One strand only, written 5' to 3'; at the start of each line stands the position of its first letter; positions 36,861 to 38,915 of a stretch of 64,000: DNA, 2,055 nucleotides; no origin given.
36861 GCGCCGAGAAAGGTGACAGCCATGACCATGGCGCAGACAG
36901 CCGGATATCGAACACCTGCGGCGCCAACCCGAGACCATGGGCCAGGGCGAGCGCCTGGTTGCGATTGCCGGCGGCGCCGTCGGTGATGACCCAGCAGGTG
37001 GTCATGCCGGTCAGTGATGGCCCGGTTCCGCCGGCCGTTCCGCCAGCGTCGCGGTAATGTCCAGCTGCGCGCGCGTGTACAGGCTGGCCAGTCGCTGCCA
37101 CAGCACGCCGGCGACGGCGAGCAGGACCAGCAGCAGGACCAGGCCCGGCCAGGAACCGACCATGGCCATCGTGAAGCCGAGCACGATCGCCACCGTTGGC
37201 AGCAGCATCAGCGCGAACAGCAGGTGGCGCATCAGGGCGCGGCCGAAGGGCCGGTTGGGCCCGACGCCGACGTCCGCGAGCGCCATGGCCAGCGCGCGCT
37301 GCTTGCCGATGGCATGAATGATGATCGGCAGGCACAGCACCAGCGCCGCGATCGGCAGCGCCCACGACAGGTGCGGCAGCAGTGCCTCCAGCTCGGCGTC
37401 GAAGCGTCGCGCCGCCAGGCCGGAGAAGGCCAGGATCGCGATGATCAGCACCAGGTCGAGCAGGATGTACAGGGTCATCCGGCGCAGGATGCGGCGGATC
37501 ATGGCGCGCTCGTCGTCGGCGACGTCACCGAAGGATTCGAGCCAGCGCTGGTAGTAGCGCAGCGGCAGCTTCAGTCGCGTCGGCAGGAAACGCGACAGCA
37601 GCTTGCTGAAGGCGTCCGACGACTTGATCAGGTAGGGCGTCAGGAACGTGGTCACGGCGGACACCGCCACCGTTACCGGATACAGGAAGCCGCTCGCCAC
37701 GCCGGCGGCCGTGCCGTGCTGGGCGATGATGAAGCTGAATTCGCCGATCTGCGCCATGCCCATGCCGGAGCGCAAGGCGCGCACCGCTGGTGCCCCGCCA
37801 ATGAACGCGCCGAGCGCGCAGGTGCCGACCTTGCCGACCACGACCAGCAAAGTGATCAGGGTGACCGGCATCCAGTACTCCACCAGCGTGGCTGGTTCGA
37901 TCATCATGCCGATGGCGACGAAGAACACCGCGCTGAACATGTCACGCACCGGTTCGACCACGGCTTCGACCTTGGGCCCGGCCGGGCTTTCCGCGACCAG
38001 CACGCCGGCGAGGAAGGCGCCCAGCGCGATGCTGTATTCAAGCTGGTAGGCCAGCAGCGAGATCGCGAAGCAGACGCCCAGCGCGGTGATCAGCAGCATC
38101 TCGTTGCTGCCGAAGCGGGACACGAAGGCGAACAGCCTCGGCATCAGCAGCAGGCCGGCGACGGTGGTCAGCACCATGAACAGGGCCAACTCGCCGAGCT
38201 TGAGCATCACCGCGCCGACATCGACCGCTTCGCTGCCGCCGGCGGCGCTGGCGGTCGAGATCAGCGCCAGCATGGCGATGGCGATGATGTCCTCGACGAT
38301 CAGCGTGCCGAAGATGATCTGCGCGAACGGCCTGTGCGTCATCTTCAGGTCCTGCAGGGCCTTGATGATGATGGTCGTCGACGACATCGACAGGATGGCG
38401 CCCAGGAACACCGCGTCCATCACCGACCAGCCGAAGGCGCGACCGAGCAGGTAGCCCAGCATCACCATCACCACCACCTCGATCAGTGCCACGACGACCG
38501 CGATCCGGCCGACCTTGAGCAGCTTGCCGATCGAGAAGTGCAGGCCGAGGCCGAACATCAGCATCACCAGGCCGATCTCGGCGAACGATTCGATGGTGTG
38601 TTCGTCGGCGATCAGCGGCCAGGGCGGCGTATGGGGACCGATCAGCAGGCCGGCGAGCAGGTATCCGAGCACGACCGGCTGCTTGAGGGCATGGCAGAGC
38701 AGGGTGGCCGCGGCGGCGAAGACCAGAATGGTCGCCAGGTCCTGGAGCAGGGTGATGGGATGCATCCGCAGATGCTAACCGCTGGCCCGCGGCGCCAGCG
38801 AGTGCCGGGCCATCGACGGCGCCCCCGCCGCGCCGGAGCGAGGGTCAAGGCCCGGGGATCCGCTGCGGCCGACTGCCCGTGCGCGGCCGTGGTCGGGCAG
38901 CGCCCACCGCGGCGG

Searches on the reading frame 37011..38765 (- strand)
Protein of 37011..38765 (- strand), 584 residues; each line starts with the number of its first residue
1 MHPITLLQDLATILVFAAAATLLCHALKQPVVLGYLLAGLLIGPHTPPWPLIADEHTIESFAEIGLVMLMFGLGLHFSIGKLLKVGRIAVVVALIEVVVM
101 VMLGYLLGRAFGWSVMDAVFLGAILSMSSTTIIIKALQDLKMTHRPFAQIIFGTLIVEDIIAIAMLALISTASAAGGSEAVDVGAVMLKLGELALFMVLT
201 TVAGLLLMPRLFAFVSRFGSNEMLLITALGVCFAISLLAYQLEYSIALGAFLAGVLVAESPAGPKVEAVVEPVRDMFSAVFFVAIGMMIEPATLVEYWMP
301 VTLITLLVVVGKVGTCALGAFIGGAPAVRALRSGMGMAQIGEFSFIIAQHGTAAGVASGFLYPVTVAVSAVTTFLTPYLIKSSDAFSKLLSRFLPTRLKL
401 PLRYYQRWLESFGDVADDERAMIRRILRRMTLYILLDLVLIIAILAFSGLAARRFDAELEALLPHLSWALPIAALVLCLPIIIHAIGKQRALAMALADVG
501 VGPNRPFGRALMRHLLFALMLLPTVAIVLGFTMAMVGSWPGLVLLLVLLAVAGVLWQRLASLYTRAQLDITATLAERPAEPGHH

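Call 80: search_protein_families(library=pfam, max_evalue=0.00001, proteins=[window:37011-38765:-])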
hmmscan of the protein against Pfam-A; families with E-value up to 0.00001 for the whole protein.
window:37011-38765:- (584 aa): 1 family
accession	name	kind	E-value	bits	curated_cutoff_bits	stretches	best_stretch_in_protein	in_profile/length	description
PF00999.27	Na_H_Exchanger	-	1.6e-59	202.1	26.2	1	16-380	3-374/375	Sodium/hydrogen exchanger, transmembrane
